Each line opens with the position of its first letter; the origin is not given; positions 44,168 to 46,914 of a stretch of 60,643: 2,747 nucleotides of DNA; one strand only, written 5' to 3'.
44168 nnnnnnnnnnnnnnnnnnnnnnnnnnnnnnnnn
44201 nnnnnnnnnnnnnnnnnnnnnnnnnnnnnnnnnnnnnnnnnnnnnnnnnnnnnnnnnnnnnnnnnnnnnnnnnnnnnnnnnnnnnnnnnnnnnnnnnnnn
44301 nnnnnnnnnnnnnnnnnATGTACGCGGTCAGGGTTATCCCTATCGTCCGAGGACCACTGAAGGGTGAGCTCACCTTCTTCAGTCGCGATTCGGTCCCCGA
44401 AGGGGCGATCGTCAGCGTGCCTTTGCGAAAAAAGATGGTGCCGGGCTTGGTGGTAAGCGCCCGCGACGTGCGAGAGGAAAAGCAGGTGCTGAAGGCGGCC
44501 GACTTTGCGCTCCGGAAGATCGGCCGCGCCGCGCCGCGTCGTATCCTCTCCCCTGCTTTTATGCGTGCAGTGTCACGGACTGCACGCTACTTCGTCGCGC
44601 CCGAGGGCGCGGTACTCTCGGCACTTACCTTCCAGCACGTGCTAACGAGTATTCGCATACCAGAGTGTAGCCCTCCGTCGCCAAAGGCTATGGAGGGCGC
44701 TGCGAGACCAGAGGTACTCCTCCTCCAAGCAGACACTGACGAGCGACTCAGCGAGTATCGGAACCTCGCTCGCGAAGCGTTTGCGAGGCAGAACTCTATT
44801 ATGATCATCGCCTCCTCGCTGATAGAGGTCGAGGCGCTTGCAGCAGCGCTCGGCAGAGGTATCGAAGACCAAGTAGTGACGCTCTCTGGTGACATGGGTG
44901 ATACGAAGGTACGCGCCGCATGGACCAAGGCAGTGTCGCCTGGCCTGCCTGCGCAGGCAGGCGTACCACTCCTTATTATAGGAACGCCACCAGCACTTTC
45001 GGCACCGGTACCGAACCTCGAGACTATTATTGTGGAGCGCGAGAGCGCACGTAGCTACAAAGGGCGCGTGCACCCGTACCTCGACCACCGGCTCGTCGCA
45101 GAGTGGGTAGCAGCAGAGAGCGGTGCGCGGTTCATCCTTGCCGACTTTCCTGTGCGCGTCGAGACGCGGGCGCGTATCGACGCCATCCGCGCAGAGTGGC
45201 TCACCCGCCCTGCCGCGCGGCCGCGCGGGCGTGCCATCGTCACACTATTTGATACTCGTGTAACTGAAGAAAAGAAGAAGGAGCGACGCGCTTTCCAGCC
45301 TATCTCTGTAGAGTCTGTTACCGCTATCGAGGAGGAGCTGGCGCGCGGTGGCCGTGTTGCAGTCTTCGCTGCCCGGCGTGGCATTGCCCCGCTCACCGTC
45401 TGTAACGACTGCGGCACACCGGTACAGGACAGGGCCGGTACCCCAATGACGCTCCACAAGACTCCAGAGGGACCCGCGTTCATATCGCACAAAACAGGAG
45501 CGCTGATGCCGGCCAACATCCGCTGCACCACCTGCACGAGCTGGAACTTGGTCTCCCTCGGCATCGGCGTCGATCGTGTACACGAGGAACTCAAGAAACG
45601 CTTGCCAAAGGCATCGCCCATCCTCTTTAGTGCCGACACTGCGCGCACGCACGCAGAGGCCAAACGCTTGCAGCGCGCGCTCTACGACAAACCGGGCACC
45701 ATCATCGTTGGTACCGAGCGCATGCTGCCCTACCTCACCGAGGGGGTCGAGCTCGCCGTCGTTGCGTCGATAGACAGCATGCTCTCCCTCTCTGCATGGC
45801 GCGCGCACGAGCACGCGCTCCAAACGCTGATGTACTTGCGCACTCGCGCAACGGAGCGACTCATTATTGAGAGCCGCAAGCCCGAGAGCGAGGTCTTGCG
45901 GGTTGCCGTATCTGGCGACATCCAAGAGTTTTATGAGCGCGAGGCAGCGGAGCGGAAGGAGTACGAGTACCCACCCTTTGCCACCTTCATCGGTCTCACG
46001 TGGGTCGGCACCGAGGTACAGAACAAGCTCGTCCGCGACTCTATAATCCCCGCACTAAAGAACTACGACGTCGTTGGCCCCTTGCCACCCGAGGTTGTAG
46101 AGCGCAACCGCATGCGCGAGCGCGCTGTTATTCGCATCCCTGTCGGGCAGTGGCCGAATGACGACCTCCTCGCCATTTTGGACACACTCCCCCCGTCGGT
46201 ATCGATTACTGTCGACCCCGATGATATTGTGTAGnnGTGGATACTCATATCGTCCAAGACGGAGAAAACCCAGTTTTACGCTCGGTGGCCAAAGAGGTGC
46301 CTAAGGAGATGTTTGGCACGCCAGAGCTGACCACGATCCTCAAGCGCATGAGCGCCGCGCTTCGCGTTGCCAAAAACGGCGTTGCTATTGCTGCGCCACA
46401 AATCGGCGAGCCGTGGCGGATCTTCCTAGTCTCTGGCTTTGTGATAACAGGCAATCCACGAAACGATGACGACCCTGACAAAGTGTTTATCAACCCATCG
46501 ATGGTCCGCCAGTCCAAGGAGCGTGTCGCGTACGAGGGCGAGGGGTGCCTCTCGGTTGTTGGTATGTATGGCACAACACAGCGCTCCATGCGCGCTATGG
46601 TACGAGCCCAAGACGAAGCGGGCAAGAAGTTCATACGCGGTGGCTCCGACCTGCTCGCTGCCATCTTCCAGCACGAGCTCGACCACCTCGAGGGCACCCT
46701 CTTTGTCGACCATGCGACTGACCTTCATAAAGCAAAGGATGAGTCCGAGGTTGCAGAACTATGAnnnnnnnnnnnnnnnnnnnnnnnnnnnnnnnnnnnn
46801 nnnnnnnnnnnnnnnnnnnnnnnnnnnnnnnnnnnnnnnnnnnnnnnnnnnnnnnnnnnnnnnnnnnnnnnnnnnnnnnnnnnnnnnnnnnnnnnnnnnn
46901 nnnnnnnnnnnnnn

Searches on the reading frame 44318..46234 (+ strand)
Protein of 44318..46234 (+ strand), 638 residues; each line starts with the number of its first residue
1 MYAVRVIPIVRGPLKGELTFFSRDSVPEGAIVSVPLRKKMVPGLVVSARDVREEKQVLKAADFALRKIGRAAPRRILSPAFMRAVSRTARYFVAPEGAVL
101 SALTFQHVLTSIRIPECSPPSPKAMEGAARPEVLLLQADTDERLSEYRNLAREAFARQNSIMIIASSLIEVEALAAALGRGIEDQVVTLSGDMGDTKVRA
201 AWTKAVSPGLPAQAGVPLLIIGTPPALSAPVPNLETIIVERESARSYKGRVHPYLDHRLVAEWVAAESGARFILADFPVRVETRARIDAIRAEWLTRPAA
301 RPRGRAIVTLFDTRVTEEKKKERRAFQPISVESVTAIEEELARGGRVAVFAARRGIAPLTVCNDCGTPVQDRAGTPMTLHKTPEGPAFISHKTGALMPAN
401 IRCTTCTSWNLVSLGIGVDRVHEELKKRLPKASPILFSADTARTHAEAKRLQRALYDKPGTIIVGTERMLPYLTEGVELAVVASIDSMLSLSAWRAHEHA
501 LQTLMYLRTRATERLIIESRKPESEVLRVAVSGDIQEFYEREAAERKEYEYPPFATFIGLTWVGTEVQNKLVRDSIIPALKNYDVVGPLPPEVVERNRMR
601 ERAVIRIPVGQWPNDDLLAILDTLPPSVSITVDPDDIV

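Call 43: search_protein_families(library=pfam, max_evalue=0.001, proteins=[window:44318-46234:+])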
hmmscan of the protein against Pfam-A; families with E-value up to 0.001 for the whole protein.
window:44318-46234:+ (638 aa): 1 family
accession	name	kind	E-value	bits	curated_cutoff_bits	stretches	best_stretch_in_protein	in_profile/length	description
PF17764.6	PriA_3primeBD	-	6.5e-05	23.2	22.7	1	25-102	21-93/96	3'DNA-binding domain (3'BD)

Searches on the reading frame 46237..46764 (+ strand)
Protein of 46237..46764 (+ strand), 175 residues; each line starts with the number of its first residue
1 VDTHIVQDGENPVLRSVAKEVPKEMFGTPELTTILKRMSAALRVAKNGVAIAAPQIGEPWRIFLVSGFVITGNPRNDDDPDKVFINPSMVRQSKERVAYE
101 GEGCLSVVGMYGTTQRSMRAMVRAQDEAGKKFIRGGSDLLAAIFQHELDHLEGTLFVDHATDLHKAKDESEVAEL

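Call 43: search_protein_families(library=pfam, max_evalue=0.001, proteins=[window:46237-46764:+])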
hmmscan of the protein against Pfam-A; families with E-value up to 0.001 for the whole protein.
window:46237-46764:+ (175 aa): 1 family
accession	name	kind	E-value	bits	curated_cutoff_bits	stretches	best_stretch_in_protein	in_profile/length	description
PF01327.26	Pep_deformylase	-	6.3e-37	127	22.8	1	5-165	4-155/156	Polypeptide deformylase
